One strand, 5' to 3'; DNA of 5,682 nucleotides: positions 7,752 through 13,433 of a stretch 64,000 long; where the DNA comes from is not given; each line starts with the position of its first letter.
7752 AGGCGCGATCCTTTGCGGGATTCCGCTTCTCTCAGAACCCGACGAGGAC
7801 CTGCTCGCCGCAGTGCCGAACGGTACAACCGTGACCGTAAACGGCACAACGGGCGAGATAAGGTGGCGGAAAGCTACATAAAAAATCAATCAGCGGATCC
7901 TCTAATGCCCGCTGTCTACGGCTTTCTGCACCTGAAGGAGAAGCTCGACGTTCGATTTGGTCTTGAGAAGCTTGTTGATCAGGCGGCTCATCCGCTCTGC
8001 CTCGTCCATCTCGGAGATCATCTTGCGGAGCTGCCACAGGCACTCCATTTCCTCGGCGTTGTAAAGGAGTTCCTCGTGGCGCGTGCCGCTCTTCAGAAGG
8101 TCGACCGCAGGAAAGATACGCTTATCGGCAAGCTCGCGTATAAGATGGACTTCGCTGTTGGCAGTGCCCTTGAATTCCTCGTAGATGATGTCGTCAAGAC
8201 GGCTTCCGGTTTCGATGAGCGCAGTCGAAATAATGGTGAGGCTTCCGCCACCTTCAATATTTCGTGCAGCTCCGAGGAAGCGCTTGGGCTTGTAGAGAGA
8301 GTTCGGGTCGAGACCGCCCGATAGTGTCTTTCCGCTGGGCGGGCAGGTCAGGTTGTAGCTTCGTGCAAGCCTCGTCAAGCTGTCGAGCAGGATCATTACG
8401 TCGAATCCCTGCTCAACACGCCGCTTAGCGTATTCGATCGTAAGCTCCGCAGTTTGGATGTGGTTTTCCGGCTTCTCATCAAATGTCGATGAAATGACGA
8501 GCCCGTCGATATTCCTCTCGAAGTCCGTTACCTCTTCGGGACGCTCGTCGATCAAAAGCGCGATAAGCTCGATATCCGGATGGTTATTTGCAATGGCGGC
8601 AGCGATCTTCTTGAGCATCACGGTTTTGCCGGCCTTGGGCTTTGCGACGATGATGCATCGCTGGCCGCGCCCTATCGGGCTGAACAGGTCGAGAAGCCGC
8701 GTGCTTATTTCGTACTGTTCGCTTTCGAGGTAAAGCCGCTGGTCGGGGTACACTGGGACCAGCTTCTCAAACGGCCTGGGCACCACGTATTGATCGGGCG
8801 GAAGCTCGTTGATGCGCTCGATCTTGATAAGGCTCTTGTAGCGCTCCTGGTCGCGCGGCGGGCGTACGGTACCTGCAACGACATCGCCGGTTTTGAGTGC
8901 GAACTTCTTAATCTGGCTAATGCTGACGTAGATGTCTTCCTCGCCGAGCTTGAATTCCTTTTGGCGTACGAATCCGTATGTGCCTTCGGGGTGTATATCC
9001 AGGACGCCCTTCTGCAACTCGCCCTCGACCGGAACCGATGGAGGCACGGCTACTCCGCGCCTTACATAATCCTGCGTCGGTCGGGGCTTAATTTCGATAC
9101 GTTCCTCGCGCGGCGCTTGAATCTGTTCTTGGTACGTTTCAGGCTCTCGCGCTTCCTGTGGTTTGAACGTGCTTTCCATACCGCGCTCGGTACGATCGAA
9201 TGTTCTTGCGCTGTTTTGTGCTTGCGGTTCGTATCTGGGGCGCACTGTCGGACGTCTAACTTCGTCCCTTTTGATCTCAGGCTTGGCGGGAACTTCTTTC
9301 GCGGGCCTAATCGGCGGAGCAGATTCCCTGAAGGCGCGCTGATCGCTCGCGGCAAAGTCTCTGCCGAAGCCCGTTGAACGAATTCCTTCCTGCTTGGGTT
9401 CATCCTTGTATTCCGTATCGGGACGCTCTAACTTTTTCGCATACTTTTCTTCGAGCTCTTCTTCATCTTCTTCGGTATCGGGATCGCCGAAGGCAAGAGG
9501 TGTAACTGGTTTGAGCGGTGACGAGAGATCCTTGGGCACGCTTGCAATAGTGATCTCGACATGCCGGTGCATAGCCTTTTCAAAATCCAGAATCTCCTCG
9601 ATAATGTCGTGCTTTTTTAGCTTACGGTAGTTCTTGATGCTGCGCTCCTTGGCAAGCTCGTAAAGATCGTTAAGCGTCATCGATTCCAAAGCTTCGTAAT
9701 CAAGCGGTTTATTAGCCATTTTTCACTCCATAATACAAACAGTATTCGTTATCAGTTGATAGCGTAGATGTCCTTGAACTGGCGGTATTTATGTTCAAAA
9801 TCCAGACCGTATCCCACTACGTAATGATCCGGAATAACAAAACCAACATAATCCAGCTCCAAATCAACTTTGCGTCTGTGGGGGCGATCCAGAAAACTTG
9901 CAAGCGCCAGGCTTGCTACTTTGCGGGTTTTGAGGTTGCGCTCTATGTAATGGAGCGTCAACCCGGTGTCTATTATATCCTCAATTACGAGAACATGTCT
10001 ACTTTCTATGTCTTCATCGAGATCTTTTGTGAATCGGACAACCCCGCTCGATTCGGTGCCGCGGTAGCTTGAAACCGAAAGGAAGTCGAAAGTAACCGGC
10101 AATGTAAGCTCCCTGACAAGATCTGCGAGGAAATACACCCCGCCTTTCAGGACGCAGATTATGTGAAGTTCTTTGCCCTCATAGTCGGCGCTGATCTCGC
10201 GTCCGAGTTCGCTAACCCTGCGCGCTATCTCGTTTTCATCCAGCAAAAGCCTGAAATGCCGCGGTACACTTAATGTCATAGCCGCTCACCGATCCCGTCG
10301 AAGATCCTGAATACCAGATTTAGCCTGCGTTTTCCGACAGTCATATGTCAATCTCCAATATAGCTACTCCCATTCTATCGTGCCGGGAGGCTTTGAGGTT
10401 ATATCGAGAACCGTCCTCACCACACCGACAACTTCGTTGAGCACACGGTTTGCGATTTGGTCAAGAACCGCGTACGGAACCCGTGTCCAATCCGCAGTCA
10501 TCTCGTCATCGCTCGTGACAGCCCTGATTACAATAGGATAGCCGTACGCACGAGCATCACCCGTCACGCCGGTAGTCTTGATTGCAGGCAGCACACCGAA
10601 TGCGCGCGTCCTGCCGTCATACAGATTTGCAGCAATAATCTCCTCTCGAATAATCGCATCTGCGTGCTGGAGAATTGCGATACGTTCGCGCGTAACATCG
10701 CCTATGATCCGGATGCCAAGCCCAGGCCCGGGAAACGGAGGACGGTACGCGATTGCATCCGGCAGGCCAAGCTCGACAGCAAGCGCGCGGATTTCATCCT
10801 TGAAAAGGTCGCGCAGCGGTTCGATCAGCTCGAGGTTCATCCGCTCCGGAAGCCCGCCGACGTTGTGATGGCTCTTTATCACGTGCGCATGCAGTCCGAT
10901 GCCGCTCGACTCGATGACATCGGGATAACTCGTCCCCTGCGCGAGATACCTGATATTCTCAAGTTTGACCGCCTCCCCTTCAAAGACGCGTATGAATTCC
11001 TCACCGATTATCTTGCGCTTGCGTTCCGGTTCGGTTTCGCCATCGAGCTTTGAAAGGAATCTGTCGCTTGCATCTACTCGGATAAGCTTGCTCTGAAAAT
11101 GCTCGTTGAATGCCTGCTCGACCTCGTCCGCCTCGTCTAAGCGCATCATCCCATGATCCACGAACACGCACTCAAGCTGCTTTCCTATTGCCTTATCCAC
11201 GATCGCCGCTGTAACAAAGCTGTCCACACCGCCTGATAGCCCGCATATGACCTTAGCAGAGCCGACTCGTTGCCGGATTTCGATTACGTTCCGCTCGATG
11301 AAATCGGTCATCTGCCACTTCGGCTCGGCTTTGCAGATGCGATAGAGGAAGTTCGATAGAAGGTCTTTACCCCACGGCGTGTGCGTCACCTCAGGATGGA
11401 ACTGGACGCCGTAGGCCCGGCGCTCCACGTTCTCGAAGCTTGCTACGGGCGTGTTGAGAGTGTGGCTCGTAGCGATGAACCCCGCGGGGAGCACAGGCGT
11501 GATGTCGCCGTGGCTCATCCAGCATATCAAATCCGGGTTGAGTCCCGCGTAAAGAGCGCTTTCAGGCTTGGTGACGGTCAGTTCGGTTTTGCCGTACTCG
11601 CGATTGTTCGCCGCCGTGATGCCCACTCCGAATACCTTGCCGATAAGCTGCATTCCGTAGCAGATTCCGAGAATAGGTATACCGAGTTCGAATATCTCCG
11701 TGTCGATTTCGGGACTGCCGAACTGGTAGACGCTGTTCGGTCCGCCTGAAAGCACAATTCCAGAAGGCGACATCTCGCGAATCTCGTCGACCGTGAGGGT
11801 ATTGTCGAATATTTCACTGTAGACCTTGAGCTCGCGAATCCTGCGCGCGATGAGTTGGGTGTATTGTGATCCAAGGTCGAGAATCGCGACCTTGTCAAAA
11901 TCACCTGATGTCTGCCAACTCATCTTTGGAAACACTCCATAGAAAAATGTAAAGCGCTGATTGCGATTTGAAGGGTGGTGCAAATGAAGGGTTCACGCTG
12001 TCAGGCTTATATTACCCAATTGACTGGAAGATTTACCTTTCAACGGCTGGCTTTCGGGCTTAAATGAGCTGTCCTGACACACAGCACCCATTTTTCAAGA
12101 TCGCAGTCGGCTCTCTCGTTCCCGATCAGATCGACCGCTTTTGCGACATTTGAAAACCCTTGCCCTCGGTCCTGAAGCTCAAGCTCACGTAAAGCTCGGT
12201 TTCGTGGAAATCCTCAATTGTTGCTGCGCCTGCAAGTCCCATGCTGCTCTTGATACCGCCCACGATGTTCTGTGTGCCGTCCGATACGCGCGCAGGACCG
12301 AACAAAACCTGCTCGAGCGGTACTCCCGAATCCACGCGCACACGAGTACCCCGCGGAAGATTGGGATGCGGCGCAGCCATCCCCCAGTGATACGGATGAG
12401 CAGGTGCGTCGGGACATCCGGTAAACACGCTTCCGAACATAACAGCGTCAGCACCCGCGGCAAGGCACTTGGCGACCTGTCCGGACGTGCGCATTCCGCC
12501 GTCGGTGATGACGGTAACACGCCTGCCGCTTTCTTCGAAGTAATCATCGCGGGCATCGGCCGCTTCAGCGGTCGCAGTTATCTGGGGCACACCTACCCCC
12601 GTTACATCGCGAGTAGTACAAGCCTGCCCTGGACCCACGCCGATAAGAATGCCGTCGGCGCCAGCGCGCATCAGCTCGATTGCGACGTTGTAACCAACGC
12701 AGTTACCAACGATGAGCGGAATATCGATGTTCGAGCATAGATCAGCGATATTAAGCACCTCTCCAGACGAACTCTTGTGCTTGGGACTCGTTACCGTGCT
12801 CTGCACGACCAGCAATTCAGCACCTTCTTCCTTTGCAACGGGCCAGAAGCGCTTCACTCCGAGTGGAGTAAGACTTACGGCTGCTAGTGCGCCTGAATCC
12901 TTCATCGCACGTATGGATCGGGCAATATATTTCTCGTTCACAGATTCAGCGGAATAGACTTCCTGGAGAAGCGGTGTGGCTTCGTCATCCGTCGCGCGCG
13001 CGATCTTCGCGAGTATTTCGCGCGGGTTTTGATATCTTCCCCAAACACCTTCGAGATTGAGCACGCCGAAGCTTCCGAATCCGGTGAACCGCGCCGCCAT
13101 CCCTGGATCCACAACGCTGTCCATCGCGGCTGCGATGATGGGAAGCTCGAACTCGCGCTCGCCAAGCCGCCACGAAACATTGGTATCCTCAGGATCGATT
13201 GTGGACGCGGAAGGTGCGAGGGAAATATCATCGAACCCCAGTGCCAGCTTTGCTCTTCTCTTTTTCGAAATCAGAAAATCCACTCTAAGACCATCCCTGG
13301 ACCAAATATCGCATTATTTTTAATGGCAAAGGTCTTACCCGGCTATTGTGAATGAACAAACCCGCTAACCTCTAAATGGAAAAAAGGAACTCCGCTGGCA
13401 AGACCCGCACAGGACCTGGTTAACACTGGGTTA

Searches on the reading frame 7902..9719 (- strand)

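Call 19: search_protein_families(library=pfam, max_evalue=0.00001, proteins=[window:7902-9719:-])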
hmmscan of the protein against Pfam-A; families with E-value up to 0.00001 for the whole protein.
window:7902-9719:- (605 aa): 3 families
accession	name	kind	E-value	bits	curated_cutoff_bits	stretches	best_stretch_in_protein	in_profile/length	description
PF07497.18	Rho_RNA_bind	-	3.6e-27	94.4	27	1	237-308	2-72/73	Rho termination factor, RNA-binding domain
PF00006.31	ATP-synt_ab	-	1e-23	84.5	29.5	1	341-544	3-211/213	ATP synthase alpha/beta family, nucleotide-binding domain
PF07498.18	Rho_N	-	2.1e-10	40.8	24.9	1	11-44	2-35/43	Rho termination factor, N-terminal domain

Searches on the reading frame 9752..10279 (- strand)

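Call 19: search_protein_families(library=pfam, max_evalue=0.00001, proteins=[window:9752-10279:-])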
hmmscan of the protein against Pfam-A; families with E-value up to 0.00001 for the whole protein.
window:9752-10279:- (175 aa): 1 family
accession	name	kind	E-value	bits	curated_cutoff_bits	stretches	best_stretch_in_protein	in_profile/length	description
PF00156.33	Pribosyltran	-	7.9e-29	100.5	26.3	1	12-161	5-157/158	Phosphoribosyl transferase domain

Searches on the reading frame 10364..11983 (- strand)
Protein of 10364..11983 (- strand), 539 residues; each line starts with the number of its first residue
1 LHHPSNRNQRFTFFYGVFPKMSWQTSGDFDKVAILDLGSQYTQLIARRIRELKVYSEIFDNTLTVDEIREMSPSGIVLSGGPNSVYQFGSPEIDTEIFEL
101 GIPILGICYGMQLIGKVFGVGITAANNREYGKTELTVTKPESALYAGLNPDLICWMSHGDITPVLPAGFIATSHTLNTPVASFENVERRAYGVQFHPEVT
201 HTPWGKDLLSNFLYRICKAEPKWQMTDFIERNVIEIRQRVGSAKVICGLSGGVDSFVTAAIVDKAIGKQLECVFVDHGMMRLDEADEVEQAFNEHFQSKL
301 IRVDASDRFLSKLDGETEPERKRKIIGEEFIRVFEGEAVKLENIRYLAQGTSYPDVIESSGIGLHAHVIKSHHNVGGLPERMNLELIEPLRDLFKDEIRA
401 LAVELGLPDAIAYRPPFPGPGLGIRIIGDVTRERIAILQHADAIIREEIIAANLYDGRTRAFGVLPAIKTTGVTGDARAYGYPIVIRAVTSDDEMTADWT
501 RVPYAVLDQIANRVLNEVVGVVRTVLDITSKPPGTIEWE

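Call 19: search_protein_families(library=pfam, max_evalue=0.00001, proteins=[window:10364-11983:-])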
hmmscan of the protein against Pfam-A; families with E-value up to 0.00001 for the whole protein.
window:10364-11983:- (539 aa): 3 families
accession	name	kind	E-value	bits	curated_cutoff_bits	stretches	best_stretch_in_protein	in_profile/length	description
PF00117.34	GATase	-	2.9e-45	154.7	22.8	1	34-215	2-189/190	Glutamine amidotransferase class-I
PF00958.27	GMP_synt_C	-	6.5e-34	116.3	27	1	447-538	1-92/92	GMP synthase C terminal domain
PF02540.23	NAD_synthase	-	1.2e-09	38.1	21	1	227-303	7-79/242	NAD synthase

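Call 51: find_homologous_proteins(query=window:10364-11983:-, max_evalue=1e-50)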
Query window:10364-11983:- (539 aa): 8000 proteins with E <= 1e-50 among 8000 candidates; the best 120 are listed.
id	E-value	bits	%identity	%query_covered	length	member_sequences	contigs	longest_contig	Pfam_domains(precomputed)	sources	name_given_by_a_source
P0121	0.0e+0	1177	100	96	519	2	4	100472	PF00958.28,PF00117.35,PF02540.24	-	-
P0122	5.7e-296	1000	83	96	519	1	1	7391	PF00958.28,PF00117.35,PF02540.24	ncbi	-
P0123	3.3e-295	998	84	96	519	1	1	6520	PF00958.28,PF00117.35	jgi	jgi:GMP synthase (glutamine-hydrolysing)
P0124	1.3e-293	992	82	96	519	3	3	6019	PF00958.28,PF00117.35,PF02540.24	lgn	-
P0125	3.0e-285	965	79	98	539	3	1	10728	PF00958.28,PF00117.35,PF02540.24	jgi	-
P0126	1.3e-272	923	80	96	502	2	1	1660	PF00958.28,PF00117.35,PF02540.24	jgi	-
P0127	4.7e-260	882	81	87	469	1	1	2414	PF00958.28,PF07722.20,PF00117.35,PF02540.24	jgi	jgi:GMP synthase (glutamine-hydrolysing)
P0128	1.1e-225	768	65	95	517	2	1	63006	PF00958.28,PF07722.20,PF00117.35,PF02540.24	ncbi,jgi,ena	-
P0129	9.1e-223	759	64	96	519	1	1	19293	PF00958.28,PF00117.35,PF02540.24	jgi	jgi:GMP synthase (glutamine-hydrolysing)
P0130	6.0e-217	739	61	95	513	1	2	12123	PF00958.28,PF07722.20,PF00117.35,PF02540.24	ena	-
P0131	5.6e-216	736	61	95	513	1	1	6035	PF00958.28,PF07722.20,PF00117.35,PF02540.24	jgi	jgi:GMP synthase (glutamine-hydrolysing)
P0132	1.0e-215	735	60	95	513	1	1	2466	PF00958.28,PF07722.20,PF00117.35,PF02540.24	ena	-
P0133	1.1e-215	735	60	95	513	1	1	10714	PF00958.28,PF07722.20,PF00117.35,PF02540.24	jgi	jgi:GMP synthase (glutamine-hydrolysing)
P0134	2.6e-215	734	60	95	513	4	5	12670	PF00958.28,PF07722.20,PF00117.35,PF02540.24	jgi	jgi:GMP synthase (glutamine-hydrolysing)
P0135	1.2e-212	725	60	95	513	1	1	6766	PF00958.28,PF07722.20,PF00117.35,PF02540.24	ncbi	-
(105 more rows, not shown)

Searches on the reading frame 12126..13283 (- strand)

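Call 19: search_protein_families(library=pfam, max_evalue=0.00001, proteins=[window:12126-13283:-])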
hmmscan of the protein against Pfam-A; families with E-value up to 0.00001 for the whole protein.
window:12126-13283:- (385 aa): 3 families
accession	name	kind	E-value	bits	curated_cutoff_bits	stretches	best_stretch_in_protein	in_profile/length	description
PF00478.31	IMPDH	-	3.8e-49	168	25.6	1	14-296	1-248/345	IMP dehydrogenase / GMP reductase domain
PF01070.24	FMN_dh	-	5.2e-10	39.3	24.9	1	175-286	206-304/350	FMN-dependent dehydrogenase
PF01645.23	Glu_synthase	-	8.9e-09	35.4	20.4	1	193-286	214-306/369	Conserved region in glutamate synthase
